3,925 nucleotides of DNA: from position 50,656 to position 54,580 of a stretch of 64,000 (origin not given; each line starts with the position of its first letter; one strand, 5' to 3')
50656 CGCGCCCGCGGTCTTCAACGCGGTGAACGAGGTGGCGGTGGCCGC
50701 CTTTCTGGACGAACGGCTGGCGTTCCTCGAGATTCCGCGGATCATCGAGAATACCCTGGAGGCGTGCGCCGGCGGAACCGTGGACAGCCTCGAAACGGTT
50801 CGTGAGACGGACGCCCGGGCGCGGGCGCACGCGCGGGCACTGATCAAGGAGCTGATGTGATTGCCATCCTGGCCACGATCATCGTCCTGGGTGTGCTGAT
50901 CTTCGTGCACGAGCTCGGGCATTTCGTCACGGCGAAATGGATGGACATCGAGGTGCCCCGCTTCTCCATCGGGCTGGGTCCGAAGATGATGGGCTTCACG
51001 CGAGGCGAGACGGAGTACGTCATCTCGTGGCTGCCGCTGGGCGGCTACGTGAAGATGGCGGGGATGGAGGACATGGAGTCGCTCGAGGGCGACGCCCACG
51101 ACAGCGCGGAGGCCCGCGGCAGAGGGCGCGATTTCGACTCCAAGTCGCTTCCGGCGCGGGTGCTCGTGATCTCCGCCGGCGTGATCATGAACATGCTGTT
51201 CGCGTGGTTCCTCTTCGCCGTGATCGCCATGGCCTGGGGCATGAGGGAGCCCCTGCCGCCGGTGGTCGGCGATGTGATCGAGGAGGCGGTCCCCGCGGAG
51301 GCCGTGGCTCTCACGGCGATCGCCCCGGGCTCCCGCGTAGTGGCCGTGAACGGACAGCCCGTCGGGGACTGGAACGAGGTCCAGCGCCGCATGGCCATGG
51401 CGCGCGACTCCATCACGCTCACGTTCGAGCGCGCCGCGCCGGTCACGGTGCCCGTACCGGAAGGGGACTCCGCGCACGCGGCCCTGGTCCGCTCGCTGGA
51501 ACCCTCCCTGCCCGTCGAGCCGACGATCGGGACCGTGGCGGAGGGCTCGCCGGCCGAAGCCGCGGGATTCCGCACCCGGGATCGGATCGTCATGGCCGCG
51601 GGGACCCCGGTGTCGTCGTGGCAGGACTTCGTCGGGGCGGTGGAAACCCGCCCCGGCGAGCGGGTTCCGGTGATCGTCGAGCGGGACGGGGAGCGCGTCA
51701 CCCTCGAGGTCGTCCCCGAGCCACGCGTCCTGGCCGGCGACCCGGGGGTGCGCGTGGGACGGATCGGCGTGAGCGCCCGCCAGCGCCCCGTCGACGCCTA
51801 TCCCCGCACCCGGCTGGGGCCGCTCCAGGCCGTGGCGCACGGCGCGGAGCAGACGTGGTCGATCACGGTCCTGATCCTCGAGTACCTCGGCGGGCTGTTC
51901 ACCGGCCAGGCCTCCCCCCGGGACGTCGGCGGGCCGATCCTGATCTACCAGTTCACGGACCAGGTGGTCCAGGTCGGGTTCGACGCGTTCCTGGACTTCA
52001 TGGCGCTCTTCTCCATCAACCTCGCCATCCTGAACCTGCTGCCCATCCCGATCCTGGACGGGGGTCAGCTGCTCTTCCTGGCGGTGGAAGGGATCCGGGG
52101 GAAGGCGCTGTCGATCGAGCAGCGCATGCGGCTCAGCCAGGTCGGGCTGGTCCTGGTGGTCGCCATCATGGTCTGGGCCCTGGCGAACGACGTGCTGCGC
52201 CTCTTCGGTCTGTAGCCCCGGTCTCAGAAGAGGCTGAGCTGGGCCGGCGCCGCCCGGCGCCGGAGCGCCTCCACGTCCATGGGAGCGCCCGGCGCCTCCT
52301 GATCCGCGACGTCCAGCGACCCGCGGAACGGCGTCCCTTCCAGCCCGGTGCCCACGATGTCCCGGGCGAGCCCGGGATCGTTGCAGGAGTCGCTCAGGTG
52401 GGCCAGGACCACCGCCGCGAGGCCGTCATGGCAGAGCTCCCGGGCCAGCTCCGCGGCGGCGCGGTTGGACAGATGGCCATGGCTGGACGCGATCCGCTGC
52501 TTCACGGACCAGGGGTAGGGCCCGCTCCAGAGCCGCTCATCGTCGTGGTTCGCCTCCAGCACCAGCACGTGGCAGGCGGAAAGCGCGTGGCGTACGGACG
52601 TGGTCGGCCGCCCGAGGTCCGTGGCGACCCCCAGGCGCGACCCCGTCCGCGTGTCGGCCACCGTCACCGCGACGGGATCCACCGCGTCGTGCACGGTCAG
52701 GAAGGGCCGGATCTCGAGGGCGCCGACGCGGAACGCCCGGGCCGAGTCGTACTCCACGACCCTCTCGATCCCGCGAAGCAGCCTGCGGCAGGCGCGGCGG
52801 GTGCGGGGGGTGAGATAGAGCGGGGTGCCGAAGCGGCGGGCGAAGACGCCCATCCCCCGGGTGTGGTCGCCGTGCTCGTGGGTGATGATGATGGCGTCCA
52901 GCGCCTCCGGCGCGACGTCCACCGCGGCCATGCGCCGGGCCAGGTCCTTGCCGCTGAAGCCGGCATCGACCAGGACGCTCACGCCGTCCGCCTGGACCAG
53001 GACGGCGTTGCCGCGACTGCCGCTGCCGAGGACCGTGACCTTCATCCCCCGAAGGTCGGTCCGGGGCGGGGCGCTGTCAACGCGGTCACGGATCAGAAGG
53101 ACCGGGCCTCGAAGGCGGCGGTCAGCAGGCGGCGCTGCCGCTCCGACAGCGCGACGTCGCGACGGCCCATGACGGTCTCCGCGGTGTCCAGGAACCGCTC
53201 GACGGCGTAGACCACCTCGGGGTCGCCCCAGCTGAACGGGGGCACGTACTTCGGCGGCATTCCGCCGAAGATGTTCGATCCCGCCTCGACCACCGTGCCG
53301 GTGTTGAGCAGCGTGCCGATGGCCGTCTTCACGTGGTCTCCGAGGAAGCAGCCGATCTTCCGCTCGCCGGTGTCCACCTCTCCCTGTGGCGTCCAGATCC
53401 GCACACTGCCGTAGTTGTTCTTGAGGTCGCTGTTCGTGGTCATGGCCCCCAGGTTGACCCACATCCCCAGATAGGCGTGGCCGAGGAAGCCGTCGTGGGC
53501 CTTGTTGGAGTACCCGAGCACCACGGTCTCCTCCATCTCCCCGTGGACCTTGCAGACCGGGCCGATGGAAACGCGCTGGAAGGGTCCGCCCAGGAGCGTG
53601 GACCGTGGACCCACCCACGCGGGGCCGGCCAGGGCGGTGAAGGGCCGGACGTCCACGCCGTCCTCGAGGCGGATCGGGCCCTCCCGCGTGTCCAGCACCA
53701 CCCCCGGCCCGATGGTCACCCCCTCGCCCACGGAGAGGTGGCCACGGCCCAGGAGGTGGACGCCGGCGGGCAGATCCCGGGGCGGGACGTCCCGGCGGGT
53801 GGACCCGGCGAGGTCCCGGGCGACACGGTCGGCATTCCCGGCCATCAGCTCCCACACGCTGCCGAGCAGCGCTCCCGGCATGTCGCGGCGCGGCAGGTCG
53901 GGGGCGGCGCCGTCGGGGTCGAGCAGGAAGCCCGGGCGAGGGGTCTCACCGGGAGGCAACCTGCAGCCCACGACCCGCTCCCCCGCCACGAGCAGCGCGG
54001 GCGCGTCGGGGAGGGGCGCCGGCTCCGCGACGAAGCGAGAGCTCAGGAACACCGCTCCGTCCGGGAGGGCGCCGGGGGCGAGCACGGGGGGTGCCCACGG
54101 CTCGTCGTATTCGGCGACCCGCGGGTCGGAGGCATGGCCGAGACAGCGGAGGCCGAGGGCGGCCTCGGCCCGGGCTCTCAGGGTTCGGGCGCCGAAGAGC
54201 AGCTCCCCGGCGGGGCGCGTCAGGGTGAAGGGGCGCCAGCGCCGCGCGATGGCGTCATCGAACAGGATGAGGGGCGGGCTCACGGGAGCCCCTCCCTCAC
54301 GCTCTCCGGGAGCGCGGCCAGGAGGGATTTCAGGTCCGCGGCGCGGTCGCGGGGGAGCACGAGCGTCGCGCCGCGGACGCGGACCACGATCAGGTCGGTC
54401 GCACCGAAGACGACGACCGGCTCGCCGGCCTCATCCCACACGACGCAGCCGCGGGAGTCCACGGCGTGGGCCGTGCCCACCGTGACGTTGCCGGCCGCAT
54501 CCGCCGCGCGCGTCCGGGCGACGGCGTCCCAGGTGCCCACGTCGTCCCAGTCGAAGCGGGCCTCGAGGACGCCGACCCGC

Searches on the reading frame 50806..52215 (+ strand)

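Call 76: search_protein_families(library=pfam, proteins=[window:50806-52215:+], max_evalue=0.00001)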
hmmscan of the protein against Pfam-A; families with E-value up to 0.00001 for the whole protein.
window:50806-52215:+ (469 aa): 4 families
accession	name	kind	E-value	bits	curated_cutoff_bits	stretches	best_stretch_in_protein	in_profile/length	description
PF02163.28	Peptidase_M50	-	1.2e-67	227.9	27.2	1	24-453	2-220/221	Peptidase family M50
PF17820.7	PDZ_6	-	3.4e-17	62.4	27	1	241-293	2-54/54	PDZ domain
PF13180.12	PDZ_2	-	6.6e-12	46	27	1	238-302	13-78/80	PDZ domain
PF00595.29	PDZ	-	2.6e-06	28.2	23.2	0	157-206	28-79/81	PDZ domain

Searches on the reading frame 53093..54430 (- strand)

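Call 76: search_protein_families(library=pfam, proteins=[window:53093-54430:-], max_evalue=0.00001)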
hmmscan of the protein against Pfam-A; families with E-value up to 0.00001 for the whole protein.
window:53093-54430:- (445 aa): 1 family
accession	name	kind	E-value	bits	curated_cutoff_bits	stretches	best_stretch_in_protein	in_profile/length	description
PF13562.11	NTP_transf_4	-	7.7e-11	42.8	27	1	54-211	1-149/153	Sugar nucleotidyl transferase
